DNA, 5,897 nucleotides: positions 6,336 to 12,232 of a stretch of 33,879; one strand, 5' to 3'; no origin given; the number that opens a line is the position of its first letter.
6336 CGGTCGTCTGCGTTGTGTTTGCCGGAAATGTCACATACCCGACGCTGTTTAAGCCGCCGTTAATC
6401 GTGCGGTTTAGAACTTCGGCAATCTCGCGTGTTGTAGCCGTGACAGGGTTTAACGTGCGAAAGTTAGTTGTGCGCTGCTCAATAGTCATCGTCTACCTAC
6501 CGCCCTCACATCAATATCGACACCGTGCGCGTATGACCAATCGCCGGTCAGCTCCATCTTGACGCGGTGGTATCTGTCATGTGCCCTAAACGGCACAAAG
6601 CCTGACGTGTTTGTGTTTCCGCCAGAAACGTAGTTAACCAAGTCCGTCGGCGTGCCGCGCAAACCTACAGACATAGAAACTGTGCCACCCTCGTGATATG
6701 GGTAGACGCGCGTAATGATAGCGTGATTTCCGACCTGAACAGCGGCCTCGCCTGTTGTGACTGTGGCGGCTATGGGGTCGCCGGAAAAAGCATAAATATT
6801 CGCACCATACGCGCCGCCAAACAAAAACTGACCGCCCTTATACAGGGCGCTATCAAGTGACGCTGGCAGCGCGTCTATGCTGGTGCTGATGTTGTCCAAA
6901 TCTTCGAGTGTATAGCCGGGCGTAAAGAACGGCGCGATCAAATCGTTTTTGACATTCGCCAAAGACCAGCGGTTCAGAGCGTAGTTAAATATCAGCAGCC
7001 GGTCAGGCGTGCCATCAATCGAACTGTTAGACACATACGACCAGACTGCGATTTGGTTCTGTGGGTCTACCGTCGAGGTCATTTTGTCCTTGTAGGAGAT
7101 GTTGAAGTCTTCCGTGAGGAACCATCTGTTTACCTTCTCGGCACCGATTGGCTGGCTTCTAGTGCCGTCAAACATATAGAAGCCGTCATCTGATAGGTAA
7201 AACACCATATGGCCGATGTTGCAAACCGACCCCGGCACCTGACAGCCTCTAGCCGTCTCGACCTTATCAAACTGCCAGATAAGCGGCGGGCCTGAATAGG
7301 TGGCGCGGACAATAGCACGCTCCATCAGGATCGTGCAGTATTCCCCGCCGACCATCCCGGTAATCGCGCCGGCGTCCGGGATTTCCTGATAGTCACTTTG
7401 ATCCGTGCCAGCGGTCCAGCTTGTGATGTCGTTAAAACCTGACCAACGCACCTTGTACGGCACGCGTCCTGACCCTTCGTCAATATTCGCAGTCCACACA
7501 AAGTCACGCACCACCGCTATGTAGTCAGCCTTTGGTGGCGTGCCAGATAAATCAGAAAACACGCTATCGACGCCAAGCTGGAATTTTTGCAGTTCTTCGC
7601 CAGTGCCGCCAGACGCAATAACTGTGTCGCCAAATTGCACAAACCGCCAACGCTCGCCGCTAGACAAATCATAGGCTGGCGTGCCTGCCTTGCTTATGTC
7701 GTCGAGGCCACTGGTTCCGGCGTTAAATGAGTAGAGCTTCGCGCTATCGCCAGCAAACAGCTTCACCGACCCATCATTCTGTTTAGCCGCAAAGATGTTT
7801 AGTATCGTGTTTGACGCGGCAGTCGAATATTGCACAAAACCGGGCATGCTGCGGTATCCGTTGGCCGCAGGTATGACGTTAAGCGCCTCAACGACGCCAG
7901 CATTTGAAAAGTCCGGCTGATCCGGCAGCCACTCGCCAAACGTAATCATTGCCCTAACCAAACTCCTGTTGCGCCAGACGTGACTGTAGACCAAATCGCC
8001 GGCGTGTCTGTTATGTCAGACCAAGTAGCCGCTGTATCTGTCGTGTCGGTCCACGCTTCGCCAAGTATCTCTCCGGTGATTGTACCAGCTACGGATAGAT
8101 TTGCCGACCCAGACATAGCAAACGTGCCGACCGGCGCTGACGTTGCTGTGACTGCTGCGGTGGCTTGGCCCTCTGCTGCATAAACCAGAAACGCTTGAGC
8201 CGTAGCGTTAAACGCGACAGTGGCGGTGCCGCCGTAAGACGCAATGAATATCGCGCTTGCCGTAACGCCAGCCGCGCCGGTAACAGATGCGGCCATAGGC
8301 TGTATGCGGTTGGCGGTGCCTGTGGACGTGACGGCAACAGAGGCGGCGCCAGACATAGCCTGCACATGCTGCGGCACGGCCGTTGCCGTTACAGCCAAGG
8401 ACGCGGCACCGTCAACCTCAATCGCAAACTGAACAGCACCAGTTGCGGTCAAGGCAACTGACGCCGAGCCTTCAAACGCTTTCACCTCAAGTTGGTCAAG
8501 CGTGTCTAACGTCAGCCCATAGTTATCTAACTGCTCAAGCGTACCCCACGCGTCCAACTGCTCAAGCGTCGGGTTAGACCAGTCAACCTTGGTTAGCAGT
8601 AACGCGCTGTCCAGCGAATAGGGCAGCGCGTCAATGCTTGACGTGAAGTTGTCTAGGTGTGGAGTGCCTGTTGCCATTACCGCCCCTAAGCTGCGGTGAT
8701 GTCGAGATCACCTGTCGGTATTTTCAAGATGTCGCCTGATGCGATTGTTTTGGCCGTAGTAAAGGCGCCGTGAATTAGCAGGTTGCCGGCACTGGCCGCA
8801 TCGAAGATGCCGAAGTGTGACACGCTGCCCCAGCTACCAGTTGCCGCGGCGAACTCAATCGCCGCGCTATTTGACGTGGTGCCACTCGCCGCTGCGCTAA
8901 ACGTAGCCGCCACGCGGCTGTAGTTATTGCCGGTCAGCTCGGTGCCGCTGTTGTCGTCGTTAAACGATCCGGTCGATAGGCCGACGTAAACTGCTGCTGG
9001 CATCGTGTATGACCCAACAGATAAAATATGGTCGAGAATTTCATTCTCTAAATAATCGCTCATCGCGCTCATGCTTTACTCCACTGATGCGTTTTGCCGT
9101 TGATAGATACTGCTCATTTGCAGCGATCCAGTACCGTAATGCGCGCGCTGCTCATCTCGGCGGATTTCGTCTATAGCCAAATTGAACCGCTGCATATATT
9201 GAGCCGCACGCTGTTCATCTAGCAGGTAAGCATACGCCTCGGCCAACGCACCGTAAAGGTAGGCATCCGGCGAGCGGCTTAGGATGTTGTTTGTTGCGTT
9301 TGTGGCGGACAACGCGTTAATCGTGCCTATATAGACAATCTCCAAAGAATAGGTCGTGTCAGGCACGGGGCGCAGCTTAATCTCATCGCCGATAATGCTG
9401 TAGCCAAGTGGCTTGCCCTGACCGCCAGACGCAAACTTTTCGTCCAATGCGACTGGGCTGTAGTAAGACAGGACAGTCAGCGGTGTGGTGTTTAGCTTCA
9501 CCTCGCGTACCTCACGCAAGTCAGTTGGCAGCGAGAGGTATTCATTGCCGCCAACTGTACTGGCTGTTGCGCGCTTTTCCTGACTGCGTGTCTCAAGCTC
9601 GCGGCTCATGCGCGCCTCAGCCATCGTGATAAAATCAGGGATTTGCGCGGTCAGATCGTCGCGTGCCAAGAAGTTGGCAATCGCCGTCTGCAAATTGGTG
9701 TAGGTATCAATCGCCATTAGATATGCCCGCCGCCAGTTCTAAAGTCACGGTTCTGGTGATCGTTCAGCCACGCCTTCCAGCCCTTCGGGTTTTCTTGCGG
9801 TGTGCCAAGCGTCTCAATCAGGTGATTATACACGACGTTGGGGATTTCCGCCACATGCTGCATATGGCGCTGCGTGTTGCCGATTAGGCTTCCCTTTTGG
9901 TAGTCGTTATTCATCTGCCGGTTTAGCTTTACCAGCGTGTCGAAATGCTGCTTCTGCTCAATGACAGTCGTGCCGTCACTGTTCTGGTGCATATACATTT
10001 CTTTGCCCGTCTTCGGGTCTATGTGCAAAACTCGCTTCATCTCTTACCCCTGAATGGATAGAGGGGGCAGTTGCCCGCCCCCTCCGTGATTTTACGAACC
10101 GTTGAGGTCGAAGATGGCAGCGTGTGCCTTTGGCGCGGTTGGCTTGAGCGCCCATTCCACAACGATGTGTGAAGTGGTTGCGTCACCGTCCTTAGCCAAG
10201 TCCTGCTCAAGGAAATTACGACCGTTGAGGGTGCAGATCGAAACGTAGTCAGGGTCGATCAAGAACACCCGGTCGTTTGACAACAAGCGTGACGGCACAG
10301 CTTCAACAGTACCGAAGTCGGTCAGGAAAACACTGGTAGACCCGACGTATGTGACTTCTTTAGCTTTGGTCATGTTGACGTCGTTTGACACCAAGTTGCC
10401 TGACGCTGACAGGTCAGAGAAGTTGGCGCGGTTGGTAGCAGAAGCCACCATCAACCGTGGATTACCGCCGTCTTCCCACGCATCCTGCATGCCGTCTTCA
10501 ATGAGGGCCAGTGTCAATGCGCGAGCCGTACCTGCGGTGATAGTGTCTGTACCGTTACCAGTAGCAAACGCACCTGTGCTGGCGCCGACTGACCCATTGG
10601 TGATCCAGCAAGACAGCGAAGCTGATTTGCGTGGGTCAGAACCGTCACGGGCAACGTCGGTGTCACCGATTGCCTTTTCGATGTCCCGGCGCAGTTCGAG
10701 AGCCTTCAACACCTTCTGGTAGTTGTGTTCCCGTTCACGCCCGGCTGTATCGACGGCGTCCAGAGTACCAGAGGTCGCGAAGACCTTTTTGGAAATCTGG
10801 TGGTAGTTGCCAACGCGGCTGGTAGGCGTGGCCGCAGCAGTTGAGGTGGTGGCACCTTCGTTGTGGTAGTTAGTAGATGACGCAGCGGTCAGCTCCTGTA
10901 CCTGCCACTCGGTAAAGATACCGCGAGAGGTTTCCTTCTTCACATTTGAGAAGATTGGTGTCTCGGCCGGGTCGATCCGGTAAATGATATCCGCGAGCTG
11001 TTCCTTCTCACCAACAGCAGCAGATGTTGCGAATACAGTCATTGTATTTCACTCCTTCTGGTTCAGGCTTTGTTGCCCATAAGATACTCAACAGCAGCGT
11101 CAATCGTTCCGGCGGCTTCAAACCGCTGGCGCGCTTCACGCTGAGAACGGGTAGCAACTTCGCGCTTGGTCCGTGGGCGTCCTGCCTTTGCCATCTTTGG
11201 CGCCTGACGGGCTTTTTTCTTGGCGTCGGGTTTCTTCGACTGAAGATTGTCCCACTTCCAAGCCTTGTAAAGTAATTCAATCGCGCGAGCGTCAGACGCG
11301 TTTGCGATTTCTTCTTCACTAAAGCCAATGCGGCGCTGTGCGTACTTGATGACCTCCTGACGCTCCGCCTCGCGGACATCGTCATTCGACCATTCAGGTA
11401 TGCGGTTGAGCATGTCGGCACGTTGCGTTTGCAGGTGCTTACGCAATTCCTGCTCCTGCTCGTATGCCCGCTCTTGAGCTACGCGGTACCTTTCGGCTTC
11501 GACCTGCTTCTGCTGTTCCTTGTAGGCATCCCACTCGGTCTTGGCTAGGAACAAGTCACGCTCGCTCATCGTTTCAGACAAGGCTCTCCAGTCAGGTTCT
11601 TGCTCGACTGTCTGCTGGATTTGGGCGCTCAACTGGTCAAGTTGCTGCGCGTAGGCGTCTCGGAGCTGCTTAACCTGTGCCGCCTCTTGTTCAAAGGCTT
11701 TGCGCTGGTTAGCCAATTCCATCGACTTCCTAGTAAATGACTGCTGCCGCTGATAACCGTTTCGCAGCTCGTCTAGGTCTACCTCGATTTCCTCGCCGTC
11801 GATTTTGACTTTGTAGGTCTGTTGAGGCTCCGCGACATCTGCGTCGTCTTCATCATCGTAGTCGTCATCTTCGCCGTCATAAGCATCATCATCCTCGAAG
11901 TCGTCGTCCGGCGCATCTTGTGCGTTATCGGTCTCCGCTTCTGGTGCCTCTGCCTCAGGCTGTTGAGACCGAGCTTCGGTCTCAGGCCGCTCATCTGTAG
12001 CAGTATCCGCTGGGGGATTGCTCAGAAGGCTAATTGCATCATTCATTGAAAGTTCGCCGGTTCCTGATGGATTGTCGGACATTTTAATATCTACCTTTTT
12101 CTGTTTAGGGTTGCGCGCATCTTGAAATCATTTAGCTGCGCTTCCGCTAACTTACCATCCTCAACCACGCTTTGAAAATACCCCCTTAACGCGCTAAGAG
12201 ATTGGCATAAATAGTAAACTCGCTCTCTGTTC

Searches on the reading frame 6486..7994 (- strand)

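Call 50: search_protein_families(library=phrogs, proteins=[window:6486-7994:-], max_evalue=0.001)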
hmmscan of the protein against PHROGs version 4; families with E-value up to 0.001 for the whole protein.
window:6486-7994:- (502 aa): 1 family
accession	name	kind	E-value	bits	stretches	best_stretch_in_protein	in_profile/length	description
phrog_3287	-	head and packaging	3e-81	274.8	1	17-502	18-524/524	virion structural protein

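Call 51: search_protein_families(library=pfam, proteins=[window:6486-7994:-], max_evalue=0.01)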
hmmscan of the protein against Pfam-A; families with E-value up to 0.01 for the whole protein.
window:6486-7994:- (502 aa): 0 families

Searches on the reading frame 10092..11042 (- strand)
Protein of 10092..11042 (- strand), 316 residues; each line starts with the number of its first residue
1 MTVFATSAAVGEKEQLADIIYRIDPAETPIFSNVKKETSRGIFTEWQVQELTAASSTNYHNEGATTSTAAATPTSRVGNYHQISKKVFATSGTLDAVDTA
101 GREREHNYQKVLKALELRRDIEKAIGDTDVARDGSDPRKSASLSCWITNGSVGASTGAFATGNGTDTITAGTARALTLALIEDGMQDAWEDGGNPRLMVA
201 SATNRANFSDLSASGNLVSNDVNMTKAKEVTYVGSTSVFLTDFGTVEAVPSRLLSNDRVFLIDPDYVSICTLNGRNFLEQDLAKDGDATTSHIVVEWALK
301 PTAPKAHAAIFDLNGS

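Call 3: search_protein_families(library=pfam, proteins=[window:10092-11042:-], max_evalue=1)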
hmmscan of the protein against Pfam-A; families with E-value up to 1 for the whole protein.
window:10092-11042:- (316 aa): 1 family
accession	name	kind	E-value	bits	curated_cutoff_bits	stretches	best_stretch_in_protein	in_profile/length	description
PF17236.8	SU10_MCP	-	5.7e-73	246.4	24.1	1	9-313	7-291/292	SU10 major capsid protein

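Call 4: search_protein_families(library=phrogs, proteins=[window:10092-11042:-], max_evalue=0.01)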
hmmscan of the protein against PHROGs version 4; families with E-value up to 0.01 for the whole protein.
window:10092-11042:- (316 aa): 1 family
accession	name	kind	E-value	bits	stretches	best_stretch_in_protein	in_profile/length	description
phrog_1328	-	head and packaging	8.5e-78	263.9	1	1-314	9-307/583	major head protein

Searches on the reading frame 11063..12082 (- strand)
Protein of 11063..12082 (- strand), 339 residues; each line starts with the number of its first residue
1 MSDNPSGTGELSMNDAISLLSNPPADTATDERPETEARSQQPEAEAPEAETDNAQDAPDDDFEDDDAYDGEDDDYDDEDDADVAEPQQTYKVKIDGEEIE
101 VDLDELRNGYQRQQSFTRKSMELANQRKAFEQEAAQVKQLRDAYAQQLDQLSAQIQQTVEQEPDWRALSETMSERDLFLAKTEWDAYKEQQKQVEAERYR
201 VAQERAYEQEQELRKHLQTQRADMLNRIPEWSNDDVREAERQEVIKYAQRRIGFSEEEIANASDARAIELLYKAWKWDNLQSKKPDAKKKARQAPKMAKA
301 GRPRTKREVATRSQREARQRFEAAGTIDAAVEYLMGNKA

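Call 3: search_protein_families(library=pfam, proteins=[window:11063-12082:-], max_evalue=1)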
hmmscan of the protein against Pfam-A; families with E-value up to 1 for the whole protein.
window:11063-12082:- (339 aa): 0 families

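Call 4: search_protein_families(library=phrogs, proteins=[window:11063-12082:-], max_evalue=0.01)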
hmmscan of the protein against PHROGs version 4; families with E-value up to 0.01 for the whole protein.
window:11063-12082:- (339 aa): 2 families
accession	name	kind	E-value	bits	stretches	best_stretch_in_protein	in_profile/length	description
phrog_3927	-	head and packaging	8.5e-56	190.9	1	23-333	36-337/342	head scaffolding protein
phrog_9013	-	head and packaging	7.6e-13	49.5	1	39-327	83-354/365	head scaffolding protein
